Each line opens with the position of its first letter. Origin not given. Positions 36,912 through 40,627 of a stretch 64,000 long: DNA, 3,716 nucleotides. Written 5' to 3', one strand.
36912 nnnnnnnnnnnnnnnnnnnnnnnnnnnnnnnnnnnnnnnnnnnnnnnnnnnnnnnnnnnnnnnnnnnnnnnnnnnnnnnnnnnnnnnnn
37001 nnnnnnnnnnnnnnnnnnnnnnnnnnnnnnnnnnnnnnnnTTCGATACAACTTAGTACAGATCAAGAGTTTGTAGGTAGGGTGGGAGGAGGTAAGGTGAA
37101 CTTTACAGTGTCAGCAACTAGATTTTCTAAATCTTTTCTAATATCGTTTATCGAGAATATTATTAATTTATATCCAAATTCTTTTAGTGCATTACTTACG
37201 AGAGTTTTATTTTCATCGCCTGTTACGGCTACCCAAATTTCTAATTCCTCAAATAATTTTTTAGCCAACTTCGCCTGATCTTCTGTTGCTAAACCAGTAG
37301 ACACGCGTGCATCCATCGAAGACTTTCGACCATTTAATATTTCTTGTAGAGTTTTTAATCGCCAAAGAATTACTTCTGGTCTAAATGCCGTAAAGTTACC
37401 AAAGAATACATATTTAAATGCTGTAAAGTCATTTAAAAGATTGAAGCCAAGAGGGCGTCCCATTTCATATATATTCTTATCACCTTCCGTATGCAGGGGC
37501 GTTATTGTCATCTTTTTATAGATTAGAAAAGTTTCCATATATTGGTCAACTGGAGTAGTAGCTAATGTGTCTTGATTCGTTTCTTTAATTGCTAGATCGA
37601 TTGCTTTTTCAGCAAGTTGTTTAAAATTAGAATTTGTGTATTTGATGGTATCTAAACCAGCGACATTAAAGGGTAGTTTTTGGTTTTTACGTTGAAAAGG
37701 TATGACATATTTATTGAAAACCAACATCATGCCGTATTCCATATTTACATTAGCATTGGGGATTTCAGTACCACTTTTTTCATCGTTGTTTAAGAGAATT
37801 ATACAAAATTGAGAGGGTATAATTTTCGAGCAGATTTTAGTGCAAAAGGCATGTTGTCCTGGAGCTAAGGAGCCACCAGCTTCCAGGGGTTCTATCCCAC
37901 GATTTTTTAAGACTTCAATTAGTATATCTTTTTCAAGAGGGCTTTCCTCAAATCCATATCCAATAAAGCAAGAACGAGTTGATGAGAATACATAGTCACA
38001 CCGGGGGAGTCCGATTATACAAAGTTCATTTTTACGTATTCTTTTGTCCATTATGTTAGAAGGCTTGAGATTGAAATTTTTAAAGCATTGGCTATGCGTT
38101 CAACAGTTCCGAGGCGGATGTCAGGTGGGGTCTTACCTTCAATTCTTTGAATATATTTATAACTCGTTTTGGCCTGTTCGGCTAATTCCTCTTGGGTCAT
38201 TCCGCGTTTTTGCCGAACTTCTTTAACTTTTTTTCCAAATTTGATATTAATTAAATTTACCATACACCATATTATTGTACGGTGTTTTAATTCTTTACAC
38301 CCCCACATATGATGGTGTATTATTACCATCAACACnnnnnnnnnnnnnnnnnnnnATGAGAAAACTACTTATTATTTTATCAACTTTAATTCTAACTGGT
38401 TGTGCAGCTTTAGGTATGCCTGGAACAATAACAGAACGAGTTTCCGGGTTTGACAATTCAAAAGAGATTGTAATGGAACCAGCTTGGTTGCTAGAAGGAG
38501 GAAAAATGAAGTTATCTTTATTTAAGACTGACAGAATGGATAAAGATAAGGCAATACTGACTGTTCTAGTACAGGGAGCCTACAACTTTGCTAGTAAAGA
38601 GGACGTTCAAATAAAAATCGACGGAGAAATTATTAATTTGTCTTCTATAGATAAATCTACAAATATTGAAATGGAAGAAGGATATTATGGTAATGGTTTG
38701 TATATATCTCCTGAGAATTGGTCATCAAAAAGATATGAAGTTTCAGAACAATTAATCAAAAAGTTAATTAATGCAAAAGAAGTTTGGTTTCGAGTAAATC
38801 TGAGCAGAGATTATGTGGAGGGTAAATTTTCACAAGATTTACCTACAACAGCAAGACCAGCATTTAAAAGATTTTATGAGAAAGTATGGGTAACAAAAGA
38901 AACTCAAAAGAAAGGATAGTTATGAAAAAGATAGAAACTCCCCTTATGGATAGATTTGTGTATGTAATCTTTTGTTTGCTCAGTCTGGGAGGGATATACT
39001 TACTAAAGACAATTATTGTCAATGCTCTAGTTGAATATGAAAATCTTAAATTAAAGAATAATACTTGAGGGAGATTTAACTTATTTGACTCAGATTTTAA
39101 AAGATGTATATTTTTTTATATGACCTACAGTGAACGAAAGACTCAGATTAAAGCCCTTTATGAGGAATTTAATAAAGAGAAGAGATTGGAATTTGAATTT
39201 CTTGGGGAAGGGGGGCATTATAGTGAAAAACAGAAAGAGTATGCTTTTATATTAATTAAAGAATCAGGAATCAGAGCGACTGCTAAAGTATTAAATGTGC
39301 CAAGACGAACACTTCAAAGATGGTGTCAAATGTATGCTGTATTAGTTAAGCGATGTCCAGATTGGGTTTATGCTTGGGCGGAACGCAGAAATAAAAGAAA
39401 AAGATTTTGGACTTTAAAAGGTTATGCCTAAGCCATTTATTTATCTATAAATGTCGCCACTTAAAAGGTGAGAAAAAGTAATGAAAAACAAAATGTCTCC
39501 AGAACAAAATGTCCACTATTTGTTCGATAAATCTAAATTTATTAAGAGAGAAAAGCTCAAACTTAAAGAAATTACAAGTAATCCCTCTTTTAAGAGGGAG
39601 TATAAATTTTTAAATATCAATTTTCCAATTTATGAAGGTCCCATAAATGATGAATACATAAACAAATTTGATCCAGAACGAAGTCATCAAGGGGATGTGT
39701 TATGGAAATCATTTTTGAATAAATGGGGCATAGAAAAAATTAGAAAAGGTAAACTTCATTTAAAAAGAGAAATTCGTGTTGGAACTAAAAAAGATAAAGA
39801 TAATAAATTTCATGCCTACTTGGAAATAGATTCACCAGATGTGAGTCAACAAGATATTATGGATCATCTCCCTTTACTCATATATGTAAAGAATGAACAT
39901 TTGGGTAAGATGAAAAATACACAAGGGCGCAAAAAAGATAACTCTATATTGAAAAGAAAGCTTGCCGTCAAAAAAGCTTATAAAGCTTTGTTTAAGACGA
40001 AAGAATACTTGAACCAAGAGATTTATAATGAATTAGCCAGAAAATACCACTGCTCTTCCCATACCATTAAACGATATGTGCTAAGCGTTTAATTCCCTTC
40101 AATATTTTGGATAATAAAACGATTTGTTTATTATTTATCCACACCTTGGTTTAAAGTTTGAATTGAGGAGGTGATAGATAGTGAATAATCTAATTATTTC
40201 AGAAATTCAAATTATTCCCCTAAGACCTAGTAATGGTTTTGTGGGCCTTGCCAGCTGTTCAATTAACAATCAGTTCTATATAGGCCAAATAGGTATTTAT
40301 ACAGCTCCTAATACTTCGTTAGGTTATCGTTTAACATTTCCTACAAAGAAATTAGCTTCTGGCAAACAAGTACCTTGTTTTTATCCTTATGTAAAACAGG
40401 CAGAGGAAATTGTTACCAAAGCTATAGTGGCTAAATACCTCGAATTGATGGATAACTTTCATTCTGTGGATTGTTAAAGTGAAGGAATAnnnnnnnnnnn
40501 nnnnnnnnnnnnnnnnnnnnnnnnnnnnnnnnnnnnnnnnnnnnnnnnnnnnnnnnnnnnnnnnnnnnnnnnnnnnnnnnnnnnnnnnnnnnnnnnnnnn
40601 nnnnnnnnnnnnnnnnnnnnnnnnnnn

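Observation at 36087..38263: Convergent HEPN(Rx4H) Abi-like gene and TIR/SLOG-like gene with cognate XRE regulator: candidate uncharacterised defence module on the island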

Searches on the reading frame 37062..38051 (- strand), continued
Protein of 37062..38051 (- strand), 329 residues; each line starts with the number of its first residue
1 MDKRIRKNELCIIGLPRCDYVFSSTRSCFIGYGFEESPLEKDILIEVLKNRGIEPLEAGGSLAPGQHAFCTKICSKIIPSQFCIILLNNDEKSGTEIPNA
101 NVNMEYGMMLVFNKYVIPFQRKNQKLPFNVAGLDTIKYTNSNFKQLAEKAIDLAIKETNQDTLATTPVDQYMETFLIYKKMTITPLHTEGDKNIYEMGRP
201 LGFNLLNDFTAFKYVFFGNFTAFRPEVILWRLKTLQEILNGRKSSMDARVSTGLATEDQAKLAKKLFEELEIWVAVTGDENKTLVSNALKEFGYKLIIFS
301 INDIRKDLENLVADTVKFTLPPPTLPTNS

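Call 68: search_protein_families(library=padloc, alignment_id=A6, max_evalue=0.00001)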
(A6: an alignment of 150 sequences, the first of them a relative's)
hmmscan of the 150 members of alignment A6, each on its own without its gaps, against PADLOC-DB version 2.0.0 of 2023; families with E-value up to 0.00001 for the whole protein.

A. member 1, L003:5869-8277:+ (803 aa): 4 families
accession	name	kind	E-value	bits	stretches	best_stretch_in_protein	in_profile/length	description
PDLC02806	SspH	-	3.5e-63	211.7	1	307-670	1408-1765/1766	SspH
PDLC02804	SspH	-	1.5e-55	186.4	1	297-667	1200-1558/1561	SspH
PDLC04140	mad8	-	4.2e-36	123.1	1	408-652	2-296/314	mads_8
PDLC01055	HerA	-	2.5e-06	24.6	0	567-596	432-465/532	Type III coevolved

B. families by the number of members that match (of 150 scanned): 217 families (the first 25 are shown)
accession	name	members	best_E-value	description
PDLC04140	mad8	4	4.2e-36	mads_8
PDLC04135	mad3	2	6.4e-29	mads_3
PDLC03802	RTasHel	2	5e-28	DRT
PDLC00117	GajB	2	2.5e-21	UrvD helicase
PDLC00122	GajB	2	4.7e-19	UrvD helicase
PDLC02959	RT-Protease_XI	2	1.5e-18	single gene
PDLC02960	RT-Protease_XI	2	2.3e-18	single gene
PDLC00112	GajB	2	6e-18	UrvD helicase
PDLC00104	GajB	2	4.3e-13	UrvD helicase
PDLC00135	GajB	2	1.8e-11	UrvD helicase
PDLC03342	MTase_II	1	7.9e-161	Type II methyltransferase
PDLC03568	REase_II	1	6.6e-122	Type II restriction enzyme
PDLC04919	PDC-S13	1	1.6e-117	-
PDLC03083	Specificity_I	1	2.1e-108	Type I specificity subunit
PDLC04918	PDC-S13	1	4.4e-83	-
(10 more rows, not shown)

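Call 69: search_solved_structures(query=A4, max_evalue=1, show_alignments=3)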
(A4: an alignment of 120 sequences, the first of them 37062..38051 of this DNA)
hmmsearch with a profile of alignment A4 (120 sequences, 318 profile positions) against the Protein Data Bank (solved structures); distinct sequences matched with E-value up to 1: 0.

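Call 71: search_dna_similar(query=window:37062-38051:-, collection=phages, mode=protein, max_evalue=0.001, max_rows=10)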
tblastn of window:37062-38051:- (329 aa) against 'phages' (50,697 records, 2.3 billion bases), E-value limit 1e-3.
No match.

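Call 73: search_dna_similar(query=window:37062-38051:-, collection=plasmids, mode=protein, max_evalue=0.001, max_rows=10)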
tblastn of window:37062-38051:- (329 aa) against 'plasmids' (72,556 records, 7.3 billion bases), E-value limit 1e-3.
No match.

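Call 79: find_related_loci(query=A1, collection=viral_contigs, flank=8000)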
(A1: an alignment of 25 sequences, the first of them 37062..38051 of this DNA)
Query A1 (329 aa) in viral_contigs; peptide patterns used: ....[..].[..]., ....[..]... (x = any residue, [..] = any of these).
8 stretches matched a pattern, but none encodes a relative of the query by tblastn (E <= 1e-3).

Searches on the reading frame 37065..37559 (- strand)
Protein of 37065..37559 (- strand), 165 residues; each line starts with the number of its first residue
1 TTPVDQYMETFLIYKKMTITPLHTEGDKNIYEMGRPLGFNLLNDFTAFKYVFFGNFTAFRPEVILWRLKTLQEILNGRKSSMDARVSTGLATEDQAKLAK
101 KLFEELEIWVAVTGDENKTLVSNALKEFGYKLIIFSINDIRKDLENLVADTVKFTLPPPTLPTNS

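Call 58: search_protein_representatives(protein=window:37065-37559:-)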
Query: 165 residues. Proteins with E-value up to 0.001 (for the whole library): 83; up to 1e-10: 49; up to 1e-30: 7. The best 83 are listed.
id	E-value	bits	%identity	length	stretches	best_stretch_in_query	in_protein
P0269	1.4e-37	145.2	44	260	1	3-152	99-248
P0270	8.5e-35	136.2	48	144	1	19-151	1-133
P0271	1.5e-34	135.3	42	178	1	2-145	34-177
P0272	2.0e-33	131.7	48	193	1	5-128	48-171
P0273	6.1e-33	130.2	38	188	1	4-147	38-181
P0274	8.8e-33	129.6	43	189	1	1-147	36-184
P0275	2.4e-32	128.2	47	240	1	4-128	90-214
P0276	5.2e-30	120.7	38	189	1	4-147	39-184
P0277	1.3e-28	116.1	43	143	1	15-143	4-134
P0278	1.9e-28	115.6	43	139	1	17-149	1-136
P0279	5.5e-28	114.1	38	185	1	4-143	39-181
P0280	7.4e-25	103.9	43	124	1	30-147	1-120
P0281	1.4e-24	103.0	34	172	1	4-146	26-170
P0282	2.6e-24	102.1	59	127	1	5-89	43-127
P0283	7.0e-23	97.5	38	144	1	15-147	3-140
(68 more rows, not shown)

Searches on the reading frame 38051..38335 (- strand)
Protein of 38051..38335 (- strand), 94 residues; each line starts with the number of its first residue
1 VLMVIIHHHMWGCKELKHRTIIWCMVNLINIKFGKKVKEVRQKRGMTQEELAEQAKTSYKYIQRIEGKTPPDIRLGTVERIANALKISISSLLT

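Call 4: search_protein_families(library=pfam, proteins=[window:38051-38335:-], max_evalue=1)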
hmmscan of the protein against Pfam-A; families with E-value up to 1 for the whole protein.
window:38051-38335:- (94 aa): 8 families
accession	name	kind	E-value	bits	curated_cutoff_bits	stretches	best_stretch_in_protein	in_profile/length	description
PF12844.13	HTH_19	-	5.6e-11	42.6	30.2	1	34-94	1-60/64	Helix-turn-helix domain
PF01381.28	HTH_3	-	1.6e-10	41.3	23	1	37-90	1-53/55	Helix-turn-helix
PF13443.12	HTH_26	-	1.2e-08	35.5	22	1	37-93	2-58/63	Cro/C1-type HTH DNA-binding domain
PF13560.12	HTH_31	-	8.2e-08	32.9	27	1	33-87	2-56/64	Helix-turn-helix domain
PF13413.12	HTH_25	-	3.4e-05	24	24.6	1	38-69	3-34/62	Helix-turn-helix domain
PF04545.22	Sigma70_r4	-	0.033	14.2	24.1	1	41-68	16-43/50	Sigma-70, region 4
PF05979.17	DUF896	-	0.053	13.9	24.2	1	42-66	14-38/64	Bacterial protein of unknown function (DUF896)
PF13133.11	DUF3949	-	0.64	11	25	0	34-54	9-29/61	Protein of unknown function (DUF3949)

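Call 5: search_protein_families(library=padloc, proteins=[window:38051-38335:-], max_evalue=1)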
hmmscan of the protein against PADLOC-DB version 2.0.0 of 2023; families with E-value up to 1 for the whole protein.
window:38051-38335:- (94 aa): 19 families
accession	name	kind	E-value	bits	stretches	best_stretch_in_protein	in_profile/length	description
PDLC03665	Control_protein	-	4.1e-13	47.4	1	25-93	1-69/77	control protein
PDLC02926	HTH_VI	-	1.1e-12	46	1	33-93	2-61/92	-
PDLC04142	capH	-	2.2e-12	45.9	1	29-93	3-66/103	capH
PDLC03666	Control_protein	-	1.3e-09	36.3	1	30-92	4-65/77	control protein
PDLC04775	PDC-M69A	-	3.7e-06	25.4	1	32-93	7-67/113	-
PDLC03954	RmrA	-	8.9e-06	22.8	1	34-93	12-70/380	-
PDLC03949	RmrA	-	2.8e-05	21.2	1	36-88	6-57/363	-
PDLC03946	RmrA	-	2.8e-05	21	1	35-87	5-56/357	-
PDLC03668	Control_protein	-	7.2e-05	21.2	1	34-88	10-63/79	control protein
PDLC03664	Control_protein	-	0.00017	20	1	31-88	12-68/74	control protein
PDLC03671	Control_protein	-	0.00026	19.2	1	24-94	7-75/84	control protein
PDLC03951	RmrA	-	0.00086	16.4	1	34-92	10-67/400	-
PDLC04760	PDC-M64C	-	0.0026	16.1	1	33-89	27-82/93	-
PDLC03953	RmrA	-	0.0026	15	1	32-88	5-60/373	-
PDLC03943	RmrA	-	0.0035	14.5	1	34-88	4-57/370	-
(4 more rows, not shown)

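Call 6: search_protein_families(library=ncbifam, proteins=[window:38051-38335:-], max_evalue=1)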
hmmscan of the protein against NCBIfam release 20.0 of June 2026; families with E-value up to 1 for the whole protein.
window:38051-38335:- (94 aa): 18 families
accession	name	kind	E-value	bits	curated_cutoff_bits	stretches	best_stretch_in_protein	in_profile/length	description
TIGR03070.1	couple_hipB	subfamily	2.7e-09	36.8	71.65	1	32-87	2-56/58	type II toxin-antitoxin system Y4mF family antitoxin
NF006015.0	PRK08154.1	subfamily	7.2e-09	35.2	204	1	32-93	30-90/314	anaerobic benzoate catabolism transcriptional regulator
NF041951.1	phage_RstR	subfamily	8.4e-09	35.7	80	1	32-93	2-62/108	RstR family transcriptional repressor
NF047948.1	male_kill_WMK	equivalog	6.6e-08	32.4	300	1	29-93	2-65/300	WO male-killing family protein Wmk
TIGR00270.2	TIGR00270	equivalog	1.5e-07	31.3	110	1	32-89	75-131/159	multiprotein bridging factor aMBF1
NF010465.0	PRK13890.1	equivalog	4.9e-05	23.4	96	1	33-93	6-65/121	conjugal transfer protein TrbA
NF007408.0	PRK09943.1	equivalog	0.0003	20.4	211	1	31-92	6-66/185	HTH-type transcriptional regulator PuuR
NF007271.0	PRK09726.1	equivalog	0.0013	18.7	79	1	34-89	14-68/88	type II toxin-antitoxin system antitoxin HipB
NF038139.1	Reg_Aceta_RamB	equivalog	0.0038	15.9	700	1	34-87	4-56/465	acetate metabolism transcriptional regulator RamB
NF003055.0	PRK03975.1-2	equivalog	0.0062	16.3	122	1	36-73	16-52/140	putative transcriptional regulator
NF041677.1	trans_regClgR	equivalog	0.0077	16.3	170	1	25-94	1-69/113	transcriptional regulator ClgR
NF046032.1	TransRegSlrRBacil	equivalog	0.011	15.9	250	1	34-92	3-61/149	HTH-type transcriptional regulator SlrR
TIGR00721.1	tfx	subfamily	0.013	15.3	60.25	1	35-74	12-50/137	Tfx family DNA-binding protein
TIGR03830.1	CxxCG_CxxCG_HTH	subfamily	0.016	15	61.8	1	34-67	67-100/127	type II TA system antitoxin MqsA family protein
NF058600.1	TransRegSco1979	equivalog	0.017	14.1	350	1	30-67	6-43/280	Sco1979 family transcriptional regulator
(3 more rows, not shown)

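Call 7: search_protein_families(library=phrogs, proteins=[window:38051-38335:-], max_evalue=0.1)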
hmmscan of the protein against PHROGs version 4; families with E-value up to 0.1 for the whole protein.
window:38051-38335:- (94 aa): 31 families (the best 25 are shown)
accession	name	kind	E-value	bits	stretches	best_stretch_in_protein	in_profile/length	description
phrog_8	-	transcription regulation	2.5e-14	54.5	1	25-93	69-136/346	transcriptional regulator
phrog_5823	-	transcription regulation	1.1e-13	52.1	1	32-94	6-68/404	transcriptional regulator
phrog_4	-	transcription regulation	1.1e-11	45.3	1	28-94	128-193/400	transcriptional repressor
phrog_3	-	transcription regulation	9.2e-11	43.1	1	27-90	83-143/430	transcriptional repressor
phrog_1373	-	transcription regulation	5e-09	37.3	1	32-92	63-122/166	transcriptional regulator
phrog_7241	-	transcription regulation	4.2e-07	31.1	1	31-93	60-121/122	transcriptional regulator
phrog_2439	-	transcription regulation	4.2e-07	30.2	1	34-93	9-67/367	transcriptional regulator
phrog_9908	-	DNA, RNA and nucleotide metabolism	1.4e-05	25.4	1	30-87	11-67/282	DNA binding protein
phrog_2104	-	unknown function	3.5e-05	24.9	1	35-67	42-74/103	-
phrog_147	-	transcription regulation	3.9e-05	24.9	1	31-83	3-55/100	transcriptional regulator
phrog_2967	-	transcription regulation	0.00012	22.7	1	31-92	9-69/225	transcriptional regulator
phrog_6831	-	transcription regulation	0.00015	22.7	1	43-83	16-56/68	transcriptional regulator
phrog_4779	-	transcription regulation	0.00021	22.7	1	34-87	4-58/98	transcriptional regulator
phrog_7950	-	transcription regulation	0.00024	22.1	1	36-68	11-43/68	transcriptional repressor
phrog_34341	-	transcription regulation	0.00051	21.3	1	28-67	67-106/122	transcriptional regulator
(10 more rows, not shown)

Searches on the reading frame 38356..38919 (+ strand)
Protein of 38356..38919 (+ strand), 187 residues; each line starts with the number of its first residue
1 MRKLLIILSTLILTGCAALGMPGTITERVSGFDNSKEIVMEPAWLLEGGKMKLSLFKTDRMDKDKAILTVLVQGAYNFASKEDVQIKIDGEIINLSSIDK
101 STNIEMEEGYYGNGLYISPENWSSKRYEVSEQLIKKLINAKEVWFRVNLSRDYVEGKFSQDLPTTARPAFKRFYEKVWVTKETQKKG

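Call 4: search_protein_families(library=pfam, proteins=[window:38356-38919:+], max_evalue=1)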
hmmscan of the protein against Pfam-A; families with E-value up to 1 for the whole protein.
window:38356-38919:+ (187 aa): 1 family
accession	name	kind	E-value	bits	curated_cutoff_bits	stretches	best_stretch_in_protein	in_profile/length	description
PF08139.17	LPAM_1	-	0.14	13.1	20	1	2-17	2-18/18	Prokaryotic membrane lipoprotein lipid attachment site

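Call 5: search_protein_families(library=padloc, proteins=[window:38356-38919:+], max_evalue=1)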
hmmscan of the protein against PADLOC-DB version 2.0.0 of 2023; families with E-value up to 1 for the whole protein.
window:38356-38919:+ (187 aa): 0 families

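Call 6: search_protein_families(library=ncbifam, proteins=[window:38356-38919:+], max_evalue=1)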
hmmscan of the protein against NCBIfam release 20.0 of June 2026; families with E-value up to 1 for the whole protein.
window:38356-38919:+ (187 aa): 0 families

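Call 7: search_protein_families(library=phrogs, proteins=[window:38356-38919:+], max_evalue=0.1)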
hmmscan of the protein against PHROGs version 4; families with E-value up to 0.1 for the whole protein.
window:38356-38919:+ (187 aa): 2 families
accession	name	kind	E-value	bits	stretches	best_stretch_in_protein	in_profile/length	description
phrog_7678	-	unknown function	3.3e-19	70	1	1-177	1-170/174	-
phrog_6073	-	lysis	0.036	15.4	1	1-17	2-18/67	Rz-like spanin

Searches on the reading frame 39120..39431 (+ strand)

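Call 4: search_protein_families(library=pfam, proteins=[window:39120-39431:+], max_evalue=1)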
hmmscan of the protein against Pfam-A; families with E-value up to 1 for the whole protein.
window:39120-39431:+ (103 aa): 6 families
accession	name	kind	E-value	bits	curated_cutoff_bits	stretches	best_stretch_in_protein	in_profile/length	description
PF12728.13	HTH_17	-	0.0033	18.1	27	1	54-69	7-22/51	Helix-turn-helix domain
PF13384.12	HTH_23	-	0.005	17.1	24.6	1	42-70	10-39/50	Homeodomain-like domain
PF13551.12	HTH_29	-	0.0068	16.9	28.1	1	50-69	14-33/64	Winged helix-turn helix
PF13518.12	HTH_28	-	0.009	16.5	25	1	50-70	14-34/52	Helix-turn-helix domain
PF23423.1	DUF7111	-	0.12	13.2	27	1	6-48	3-45/87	Family of unknown function (DUF7111)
PF08774.17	VRR_NUC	-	0.13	12.8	23.8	0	60-91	41-76/116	VRR-NUC domain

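Call 5: search_protein_families(library=padloc, proteins=[window:39120-39431:+], max_evalue=1)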
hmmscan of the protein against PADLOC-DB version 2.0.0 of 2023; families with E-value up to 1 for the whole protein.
window:39120-39431:+ (103 aa): 0 families

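Call 6: search_protein_families(library=ncbifam, proteins=[window:39120-39431:+], max_evalue=1)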
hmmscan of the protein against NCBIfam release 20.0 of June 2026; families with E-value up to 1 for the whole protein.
window:39120-39431:+ (103 aa): 4 families
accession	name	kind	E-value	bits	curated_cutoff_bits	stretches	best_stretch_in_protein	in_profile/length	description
NF033516.0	transpos_IS3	equivalog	0.00056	19.3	160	1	7-71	58-123/369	IS3 family transposase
NF033558.1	transpos_IS1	equivalog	0.018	15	100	1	34-72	41-79/199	IS1 family transposase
NF041775.1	typeIV_PilA_Myxo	equivalog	0.15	12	400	1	4-57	46-105/214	type IV pilin protein PilA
NF046037.1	carphisopro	domain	0.18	12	38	1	50-70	10-30/54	carph-isopro domain-containing protein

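Call 7: search_protein_families(library=phrogs, proteins=[window:39120-39431:+], max_evalue=0.1)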
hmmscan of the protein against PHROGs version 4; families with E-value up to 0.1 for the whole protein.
window:39120-39431:+ (103 aa): 2 families
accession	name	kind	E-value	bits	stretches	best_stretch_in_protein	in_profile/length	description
phrog_3218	-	head and packaging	0.038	14.8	1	35-70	20-55/152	terminase small subunit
phrog_310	-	integration and excision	0.07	12.9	1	39-94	148-184/696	transposase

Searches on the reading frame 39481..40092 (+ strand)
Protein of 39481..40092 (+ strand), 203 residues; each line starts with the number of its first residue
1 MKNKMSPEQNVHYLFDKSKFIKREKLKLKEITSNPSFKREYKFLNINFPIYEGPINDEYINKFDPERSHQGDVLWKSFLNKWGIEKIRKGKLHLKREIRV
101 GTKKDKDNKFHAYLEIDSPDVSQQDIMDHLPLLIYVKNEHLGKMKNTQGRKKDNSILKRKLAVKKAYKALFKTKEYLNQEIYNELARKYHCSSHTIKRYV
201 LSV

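Call 4: search_protein_families(library=pfam, proteins=[window:39481-40092:+], max_evalue=1)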
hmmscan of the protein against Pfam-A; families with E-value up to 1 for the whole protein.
window:39481-40092:+ (203 aa): 1 family
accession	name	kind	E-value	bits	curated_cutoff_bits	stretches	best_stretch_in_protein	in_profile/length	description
PF06322.17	Phage_NinH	-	0.039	14.3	29.8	1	183-200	20-37/60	Phage NinH protein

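Call 5: search_protein_families(library=padloc, proteins=[window:39481-40092:+], max_evalue=1)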
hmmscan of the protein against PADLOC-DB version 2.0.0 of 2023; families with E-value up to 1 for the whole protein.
window:39481-40092:+ (203 aa): 0 families

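Call 6: search_protein_families(library=ncbifam, proteins=[window:39481-40092:+], max_evalue=1)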
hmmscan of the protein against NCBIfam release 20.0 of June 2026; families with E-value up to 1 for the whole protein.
window:39481-40092:+ (203 aa): 0 families

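Call 7: search_protein_families(library=phrogs, proteins=[window:39481-40092:+], max_evalue=0.1)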
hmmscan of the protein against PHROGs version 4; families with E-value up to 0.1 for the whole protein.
window:39481-40092:+ (203 aa): 0 families

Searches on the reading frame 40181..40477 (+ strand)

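Call 4: search_protein_families(library=pfam, proteins=[window:40181-40477:+], max_evalue=1)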
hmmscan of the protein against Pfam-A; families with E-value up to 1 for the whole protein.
window:40181-40477:+ (98 aa): 1 family
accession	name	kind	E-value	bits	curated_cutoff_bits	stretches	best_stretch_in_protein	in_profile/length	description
PF04026.17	SpoVG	-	2e-05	25.1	29.6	1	6-86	3-80/82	SpoVG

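Call 7: search_protein_families(library=phrogs, proteins=[window:40181-40477:+], max_evalue=0.1)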
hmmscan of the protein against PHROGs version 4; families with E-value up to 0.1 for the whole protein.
window:40181-40477:+ (98 aa): 0 families

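Call 89: search_protein_families(library=padloc, proteins=[window:40181-40477:+], max_evalue=0.01)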
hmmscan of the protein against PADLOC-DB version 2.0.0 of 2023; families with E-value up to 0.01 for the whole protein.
window:40181-40477:+ (98 aa): 0 families
